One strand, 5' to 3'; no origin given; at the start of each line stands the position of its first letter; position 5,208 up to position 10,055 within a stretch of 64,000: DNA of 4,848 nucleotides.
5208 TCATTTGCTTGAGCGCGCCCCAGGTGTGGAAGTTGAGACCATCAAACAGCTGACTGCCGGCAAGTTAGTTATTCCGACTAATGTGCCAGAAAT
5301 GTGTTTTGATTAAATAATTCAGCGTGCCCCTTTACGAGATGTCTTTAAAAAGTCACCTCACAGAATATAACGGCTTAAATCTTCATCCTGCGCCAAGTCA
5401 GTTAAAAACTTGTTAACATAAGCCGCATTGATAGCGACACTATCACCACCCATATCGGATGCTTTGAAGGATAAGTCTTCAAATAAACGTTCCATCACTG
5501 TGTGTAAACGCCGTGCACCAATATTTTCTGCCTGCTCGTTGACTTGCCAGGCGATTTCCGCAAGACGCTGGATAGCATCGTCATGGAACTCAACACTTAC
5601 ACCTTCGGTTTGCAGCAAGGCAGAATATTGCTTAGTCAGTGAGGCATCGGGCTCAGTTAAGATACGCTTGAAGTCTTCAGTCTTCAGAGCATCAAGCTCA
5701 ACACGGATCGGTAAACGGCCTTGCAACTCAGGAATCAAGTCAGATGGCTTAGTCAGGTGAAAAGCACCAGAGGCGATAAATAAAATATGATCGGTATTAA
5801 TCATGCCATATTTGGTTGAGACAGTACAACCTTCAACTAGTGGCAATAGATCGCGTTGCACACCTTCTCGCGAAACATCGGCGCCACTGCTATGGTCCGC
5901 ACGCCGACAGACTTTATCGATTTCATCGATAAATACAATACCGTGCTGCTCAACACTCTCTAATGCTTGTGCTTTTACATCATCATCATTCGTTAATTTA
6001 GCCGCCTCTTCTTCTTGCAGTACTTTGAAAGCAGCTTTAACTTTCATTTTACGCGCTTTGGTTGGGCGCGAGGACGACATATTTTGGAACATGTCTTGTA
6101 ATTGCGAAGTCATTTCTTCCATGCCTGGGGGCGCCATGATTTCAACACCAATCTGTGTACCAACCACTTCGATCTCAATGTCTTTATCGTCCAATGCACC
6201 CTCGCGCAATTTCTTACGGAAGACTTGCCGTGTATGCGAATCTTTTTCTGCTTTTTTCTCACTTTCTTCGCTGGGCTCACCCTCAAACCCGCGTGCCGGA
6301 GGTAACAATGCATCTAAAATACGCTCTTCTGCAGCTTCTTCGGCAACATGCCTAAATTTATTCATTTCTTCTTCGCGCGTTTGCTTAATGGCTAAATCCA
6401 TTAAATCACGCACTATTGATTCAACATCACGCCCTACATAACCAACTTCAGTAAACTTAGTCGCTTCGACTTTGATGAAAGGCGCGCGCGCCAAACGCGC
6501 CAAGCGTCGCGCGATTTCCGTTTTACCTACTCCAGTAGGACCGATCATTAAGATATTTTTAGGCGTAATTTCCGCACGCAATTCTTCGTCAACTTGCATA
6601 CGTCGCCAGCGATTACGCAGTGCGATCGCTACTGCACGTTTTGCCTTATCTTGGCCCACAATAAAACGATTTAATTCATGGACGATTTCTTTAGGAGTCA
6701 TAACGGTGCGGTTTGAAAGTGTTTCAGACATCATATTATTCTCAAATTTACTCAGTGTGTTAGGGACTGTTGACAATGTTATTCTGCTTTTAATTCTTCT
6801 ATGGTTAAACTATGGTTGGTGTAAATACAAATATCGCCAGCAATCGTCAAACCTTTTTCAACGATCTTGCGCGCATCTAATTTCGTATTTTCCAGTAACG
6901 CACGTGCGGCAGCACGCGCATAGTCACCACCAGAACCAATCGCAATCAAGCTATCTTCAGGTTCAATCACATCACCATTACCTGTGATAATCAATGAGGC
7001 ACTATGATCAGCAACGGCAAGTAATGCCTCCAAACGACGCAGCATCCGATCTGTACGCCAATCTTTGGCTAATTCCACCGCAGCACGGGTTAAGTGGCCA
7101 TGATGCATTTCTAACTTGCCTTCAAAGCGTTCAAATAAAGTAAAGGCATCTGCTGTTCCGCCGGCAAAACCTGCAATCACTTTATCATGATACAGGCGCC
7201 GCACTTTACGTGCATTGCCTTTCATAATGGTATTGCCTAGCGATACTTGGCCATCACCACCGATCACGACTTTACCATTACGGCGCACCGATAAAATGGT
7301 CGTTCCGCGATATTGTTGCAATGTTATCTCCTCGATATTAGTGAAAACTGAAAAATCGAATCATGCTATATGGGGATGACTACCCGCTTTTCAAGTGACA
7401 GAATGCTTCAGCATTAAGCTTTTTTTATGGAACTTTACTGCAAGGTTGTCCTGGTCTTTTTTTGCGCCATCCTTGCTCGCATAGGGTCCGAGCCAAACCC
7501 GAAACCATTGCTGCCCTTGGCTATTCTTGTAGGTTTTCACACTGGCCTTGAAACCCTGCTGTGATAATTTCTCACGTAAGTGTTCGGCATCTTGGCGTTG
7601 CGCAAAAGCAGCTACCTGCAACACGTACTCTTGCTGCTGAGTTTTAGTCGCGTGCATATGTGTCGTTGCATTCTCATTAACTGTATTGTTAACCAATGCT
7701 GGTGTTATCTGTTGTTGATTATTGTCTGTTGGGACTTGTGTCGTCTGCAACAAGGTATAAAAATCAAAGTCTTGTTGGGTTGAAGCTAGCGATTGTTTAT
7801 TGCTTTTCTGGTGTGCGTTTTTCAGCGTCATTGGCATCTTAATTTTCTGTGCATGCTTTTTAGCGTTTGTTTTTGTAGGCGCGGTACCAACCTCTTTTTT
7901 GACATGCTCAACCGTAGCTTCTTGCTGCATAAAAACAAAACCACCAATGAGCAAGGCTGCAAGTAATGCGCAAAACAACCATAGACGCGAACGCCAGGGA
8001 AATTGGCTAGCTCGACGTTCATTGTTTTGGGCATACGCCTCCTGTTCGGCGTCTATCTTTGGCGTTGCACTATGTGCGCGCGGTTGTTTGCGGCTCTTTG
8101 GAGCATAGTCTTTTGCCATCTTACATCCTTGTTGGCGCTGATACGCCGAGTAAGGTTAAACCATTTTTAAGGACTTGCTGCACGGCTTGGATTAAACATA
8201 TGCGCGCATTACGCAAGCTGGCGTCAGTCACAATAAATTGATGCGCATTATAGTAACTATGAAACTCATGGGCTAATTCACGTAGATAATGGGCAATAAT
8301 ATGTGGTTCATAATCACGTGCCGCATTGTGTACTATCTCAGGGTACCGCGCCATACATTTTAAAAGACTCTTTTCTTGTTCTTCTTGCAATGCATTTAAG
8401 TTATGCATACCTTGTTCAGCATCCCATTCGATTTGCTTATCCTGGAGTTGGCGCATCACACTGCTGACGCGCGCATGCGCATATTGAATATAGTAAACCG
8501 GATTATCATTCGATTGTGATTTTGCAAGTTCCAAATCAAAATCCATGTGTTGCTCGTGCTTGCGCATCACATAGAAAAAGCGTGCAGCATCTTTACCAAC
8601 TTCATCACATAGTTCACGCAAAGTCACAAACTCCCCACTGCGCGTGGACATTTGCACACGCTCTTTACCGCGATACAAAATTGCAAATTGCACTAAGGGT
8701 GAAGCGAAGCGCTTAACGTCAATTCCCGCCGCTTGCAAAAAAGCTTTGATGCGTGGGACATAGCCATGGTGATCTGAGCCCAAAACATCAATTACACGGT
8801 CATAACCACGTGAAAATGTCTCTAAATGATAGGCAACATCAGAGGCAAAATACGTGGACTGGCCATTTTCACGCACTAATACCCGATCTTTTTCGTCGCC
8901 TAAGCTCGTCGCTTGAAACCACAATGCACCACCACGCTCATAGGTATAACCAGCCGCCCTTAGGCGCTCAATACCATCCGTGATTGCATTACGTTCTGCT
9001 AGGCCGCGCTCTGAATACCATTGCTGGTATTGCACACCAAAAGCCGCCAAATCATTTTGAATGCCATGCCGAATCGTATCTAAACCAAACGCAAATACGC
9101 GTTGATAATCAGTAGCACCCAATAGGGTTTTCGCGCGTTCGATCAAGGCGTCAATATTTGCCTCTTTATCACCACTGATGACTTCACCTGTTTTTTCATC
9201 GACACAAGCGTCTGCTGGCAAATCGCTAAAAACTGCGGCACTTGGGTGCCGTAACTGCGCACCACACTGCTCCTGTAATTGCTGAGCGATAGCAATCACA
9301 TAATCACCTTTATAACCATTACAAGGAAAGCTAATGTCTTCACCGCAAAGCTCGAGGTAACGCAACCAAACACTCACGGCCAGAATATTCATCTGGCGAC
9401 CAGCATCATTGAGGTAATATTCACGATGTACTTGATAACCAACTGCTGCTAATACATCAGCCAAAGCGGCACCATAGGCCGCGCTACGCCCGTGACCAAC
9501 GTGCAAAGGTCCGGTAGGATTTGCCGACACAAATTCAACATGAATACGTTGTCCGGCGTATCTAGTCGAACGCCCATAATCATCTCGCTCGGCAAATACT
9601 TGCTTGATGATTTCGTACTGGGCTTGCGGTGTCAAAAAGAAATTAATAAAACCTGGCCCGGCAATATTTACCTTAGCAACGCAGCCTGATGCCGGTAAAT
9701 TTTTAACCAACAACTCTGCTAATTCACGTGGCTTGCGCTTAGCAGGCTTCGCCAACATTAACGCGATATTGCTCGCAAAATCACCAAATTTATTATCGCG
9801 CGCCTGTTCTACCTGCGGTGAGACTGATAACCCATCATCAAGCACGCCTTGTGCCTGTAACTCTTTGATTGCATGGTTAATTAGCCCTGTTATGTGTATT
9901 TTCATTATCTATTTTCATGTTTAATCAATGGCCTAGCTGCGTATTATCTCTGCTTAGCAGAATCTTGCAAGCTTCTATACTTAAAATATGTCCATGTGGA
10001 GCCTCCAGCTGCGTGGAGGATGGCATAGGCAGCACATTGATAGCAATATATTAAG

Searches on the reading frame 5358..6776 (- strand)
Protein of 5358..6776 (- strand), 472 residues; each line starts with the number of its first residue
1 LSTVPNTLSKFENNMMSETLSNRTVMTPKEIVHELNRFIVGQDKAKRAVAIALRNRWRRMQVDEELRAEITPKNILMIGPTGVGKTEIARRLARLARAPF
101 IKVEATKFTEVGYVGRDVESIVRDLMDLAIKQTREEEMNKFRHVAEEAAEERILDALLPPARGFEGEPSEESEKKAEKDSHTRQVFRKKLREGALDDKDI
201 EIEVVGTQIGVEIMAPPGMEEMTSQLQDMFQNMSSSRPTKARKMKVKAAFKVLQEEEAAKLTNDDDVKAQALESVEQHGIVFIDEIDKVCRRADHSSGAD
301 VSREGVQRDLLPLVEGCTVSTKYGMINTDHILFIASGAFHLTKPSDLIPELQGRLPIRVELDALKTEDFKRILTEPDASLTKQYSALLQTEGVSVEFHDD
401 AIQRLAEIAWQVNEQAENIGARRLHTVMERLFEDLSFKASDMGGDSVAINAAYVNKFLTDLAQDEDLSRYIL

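Call 39: search_protein_families(library=ncbifam, proteins=[window:5358-6776:-])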
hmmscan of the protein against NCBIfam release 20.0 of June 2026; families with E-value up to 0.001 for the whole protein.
window:5358-6776:- (472 aa): 23 families
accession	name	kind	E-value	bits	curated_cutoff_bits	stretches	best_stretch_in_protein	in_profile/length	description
TIGR00390.1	hslU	equivalog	7.5e-210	697.5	362.45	1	26-472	1-441/441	ATP-dependent protease ATPase subunit HslU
NF003745.1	PRK05342.1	equivalog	3.5e-71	240.3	359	3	14-129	48-166/418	ATP-dependent Clp protease ATP-binding subunit ClpX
TIGR00382.1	clpX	equivalog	1e-59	202.6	370.75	3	13-131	54-176/414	ATP-dependent protease ATP-binding subunit ClpX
TIGR02639.1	ClpA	equivalog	1.6e-12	46.5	993.15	1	17-115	437-530/734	ATP-dependent Clp protease ATP-binding subunit ClpA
NF003069.1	PRK03992.1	subfamily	9.1e-11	41.5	500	1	71-132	164-223/379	proteasome-activating nucleotidase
TIGR01242.2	TIGR01242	subfamily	1.3e-10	40.8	500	1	71-132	147-206/362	proteasome-activating nucleotidase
TIGR01241.2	FtsH_fam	equivalog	1.8e-10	40.3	600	1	66-132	190-253/598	ATP-dependent zinc metalloprotease FtsH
NF008004.0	PRK10733.1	equivalog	3.3e-09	35.3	1008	1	25-131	141-242/644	ATP-dependent zinc metalloprotease FtsH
NF047747.1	PrtsmActNtasePan2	equivalog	8.1e-08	31.9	700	1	47-131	161-242/397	proteasome-activating nucleotidase Pan2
NF008263.0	PRK11034.1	equivalog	1.1e-06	26.8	1350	1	26-116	447-532/758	ATP-dependent Clp protease ATP-binding subunit ClpA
NF047748.1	PrtsmActNtasePan1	equivalog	1.8e-06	27.3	750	1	71-131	181-239/405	proteasome-activating nucleotidase Pan1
NF033606.1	heat_AAA_ClpK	exception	1.1e-05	23.5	1900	1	34-94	610-665/949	heat shock survival AAA family ATPase ClpK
NF041006.2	cell_div_CdvC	equivalog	1.5e-05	24.1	650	1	17-138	85-198/370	cell division protein CdvC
TIGR01243.1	CDC48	subfamily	1.7e-05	23.3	802.65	0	63-116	204-255/733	CDC48 family AAA ATPase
TIGR03346.1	chaperone_ClpB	equivalog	1.9e-05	23.2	1232.1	1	33-95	561-618/853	ATP-dependent chaperone ClpB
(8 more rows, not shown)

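Call 65: find_homologous_proteins(query=window:5358-6776:-, max_evalue=1e-100)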
Query window:5358-6776:- (472 aa): 8000 proteins with E <= 1e-100 among 8000 candidates; the best 120 are listed.
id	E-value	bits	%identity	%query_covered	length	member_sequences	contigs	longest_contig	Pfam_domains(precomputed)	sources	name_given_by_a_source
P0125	2.5e-293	990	100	97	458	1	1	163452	PF07724.21,PF00493.30,PF00004.36,PF13401.13,PF07728.21,PF01078.28,PF13191.13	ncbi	-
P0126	5.1e-237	805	-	-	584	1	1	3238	PF07724.21,PF00493.30,PF00004.36,PF13401.13,PF05496.19,PF07728.21,PF01078.28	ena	-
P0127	2.8e-208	710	75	95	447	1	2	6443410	PF07724.21,PF00493.30,PF00004.36,PF13401.13,PF07728.21,PF13191.13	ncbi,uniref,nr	ncbi:HslU--HslV peptidase ATPase subunit [Endozoicomonas sp. SM1973]|uniref:ATP-dependent protease A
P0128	2.8e-207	707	72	95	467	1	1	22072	PF07724.21,PF00493.30,PF00004.36,PF13401.13,PF07728.21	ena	-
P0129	6.5e-206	702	74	95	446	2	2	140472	PF07724.21,PF00493.30,PF00004.36,PF13401.13,PF07728.21,PF01078.28,PF13191.13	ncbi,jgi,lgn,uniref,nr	ncbi:MAG: ATP-dependent protease ATPase subunit HslU [Oceanospirillales bacterium]|uniref:ATP-depend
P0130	7.0e-206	702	71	95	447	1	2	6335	PF07724.21,PF00493.30,PF00004.36,PF13401.13,PF07728.21,PF01078.28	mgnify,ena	mgnify:CR=1 FL=1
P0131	1.6e-205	701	73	95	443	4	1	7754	PF07724.21,PF00493.30,PF00004.36,PF13401.13,PF07728.21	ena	-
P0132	2.0e-205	701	73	95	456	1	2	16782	PF07724.21,PF00493.30,PF00004.36,PF13401.13,PF07728.21,PF01078.28,PF13191.13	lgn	-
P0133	2.1e-205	701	71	95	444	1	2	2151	PF07724.21,PF00493.30,PF00004.36,PF13401.13,PF07728.21,PF01078.28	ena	-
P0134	2.2e-205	701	75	95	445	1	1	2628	PF07724.21,PF00493.30,PF00004.36,PF13401.13,PF07728.21,PF13191.13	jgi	-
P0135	2.7e-205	700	71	95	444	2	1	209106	PF07724.21,PF00493.30,PF00004.36,PF13401.13,PF07728.21,PF01078.28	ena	-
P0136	2.8e-205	700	73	95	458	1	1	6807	PF07724.21,PF00493.30,PF00004.36,PF13401.13,PF07728.21,PF01078.28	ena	-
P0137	2.9e-205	700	73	95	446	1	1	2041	PF07724.21,PF00004.36,PF13401.13,PF07728.21,PF13191.13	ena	-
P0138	2.9e-205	700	73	95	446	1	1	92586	PF07724.21,PF00004.36,PF13401.13,PF07728.21,PF13191.13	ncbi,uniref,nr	ncbi:HslU--HslV peptidase ATPase subunit [Idiomarina xiamenensis]|uniref:ATP-dependent protease ATPa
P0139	3.0e-205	700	73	95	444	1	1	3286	PF07724.21,PF00493.30,PF00004.36,PF13401.13,PF07728.21,PF01078.28,PF13191.13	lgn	-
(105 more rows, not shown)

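Call 72: find_encoding_contigs(protein=P0126, flank=3000, max_places=3)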
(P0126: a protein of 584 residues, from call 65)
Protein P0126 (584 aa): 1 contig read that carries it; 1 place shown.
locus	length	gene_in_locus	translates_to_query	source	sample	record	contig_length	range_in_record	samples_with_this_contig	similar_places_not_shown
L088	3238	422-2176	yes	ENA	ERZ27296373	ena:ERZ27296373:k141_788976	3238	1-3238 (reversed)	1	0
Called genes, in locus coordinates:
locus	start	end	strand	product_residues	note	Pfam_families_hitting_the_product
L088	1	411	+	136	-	?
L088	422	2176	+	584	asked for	PF00493:MCM (faint), PF01078:Mg_chelatase (faint), PF05496:RuvB_N (faint), PF00004:AAA (weak), PF07728:AAA_5 (faint), PF13401:AAA_22 (faint), PF07724:AAA_2, PF00004:AAA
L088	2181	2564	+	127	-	PF06155:GBBH-like_N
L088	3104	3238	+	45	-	?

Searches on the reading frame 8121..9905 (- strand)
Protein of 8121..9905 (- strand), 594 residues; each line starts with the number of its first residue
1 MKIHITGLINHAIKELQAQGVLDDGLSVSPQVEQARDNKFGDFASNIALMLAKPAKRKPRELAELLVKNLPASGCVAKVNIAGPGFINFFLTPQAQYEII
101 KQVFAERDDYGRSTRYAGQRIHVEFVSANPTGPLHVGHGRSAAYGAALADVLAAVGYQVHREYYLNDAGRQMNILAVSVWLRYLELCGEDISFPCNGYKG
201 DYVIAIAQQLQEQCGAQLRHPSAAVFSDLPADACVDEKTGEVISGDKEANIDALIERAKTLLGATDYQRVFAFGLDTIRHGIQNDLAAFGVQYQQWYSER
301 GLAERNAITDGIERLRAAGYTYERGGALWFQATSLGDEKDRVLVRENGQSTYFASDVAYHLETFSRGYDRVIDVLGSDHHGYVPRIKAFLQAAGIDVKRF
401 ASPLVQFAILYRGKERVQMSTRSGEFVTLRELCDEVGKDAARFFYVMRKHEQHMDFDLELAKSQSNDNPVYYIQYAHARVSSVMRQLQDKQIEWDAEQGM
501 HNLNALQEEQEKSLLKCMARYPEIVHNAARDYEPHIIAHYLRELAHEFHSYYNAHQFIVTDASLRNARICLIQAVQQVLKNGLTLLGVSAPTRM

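Call 39: search_protein_families(library=ncbifam, proteins=[window:8121-9905:-])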
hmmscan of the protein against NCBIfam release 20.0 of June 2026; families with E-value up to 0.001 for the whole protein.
window:8121-9905:- (594 aa): 6 families
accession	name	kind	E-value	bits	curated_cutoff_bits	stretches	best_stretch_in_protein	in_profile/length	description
TIGR00456.1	argS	equivalog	1e-134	450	261.65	1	10-594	6-569/569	arginine--tRNA ligase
NF002447.0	PRK01611.3-4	equivalog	1.7e-65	221.7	460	2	431-594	447-613/613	arginine--tRNA ligase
NF002446.0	PRK01611.3-3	equivalog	1.7e-65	221.6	399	3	432-594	480-636/636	arginine--tRNA ligase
NF045898.1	ArgS_rel_codon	equivalog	1.7e-48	165.8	340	2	11-161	12-152/327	ArgS-related anticodon-binding protein NrtL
NF001100.0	PRK00133.1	equivalog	3.4e-05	22.6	587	1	415-556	327-457/676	methionine--tRNA ligase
TIGR00211.2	glyS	equivalog_domain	4.4e-05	22.2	300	1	463-580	565-676/684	glycine--tRNA ligase subunit beta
